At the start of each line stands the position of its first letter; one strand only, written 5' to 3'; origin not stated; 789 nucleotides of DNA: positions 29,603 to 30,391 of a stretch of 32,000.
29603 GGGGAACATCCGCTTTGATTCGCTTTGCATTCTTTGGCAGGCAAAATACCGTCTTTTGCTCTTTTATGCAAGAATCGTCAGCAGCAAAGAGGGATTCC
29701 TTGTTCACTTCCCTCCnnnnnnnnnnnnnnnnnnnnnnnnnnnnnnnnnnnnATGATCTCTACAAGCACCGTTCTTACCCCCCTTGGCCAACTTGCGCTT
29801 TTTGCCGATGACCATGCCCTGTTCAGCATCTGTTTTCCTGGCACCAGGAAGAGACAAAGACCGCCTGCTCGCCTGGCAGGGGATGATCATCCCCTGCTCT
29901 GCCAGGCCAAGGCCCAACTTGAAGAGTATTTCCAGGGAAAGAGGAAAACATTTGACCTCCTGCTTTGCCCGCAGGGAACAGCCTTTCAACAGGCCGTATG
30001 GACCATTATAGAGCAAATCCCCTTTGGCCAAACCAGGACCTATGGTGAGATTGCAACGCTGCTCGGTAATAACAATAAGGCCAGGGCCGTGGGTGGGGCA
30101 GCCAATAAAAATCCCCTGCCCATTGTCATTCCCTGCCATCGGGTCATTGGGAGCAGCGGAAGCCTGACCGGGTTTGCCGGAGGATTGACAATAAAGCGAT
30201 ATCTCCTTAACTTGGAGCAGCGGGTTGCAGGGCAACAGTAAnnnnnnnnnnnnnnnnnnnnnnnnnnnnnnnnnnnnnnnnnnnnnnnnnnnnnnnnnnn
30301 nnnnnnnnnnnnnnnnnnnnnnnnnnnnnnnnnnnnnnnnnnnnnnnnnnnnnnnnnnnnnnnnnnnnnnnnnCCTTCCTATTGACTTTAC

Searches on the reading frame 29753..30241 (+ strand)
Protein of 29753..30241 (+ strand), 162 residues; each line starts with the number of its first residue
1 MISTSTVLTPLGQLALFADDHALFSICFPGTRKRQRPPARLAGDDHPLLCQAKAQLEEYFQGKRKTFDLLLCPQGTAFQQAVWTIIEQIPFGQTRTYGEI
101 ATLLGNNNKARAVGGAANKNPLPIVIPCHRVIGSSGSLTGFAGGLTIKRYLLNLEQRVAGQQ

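Call 10: search_protein_families(library=pfam, proteins=[window:29753-30241:+], max_evalue=0.01)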
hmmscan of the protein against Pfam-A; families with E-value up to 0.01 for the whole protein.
window:29753-30241:+ (162 aa): 2 families
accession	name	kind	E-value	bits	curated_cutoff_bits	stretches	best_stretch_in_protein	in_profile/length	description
PF01035.26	DNA_binding_1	-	1.7e-34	117.9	27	1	77-156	1-80/81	6-O-methylguanine DNA methyltransferase, DNA binding domain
PF02870.21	Methyltransf_1N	-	6.8e-08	33.4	21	1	7-69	6-67/71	6-O-methylguanine DNA methyltransferase, ribonuclease-like domain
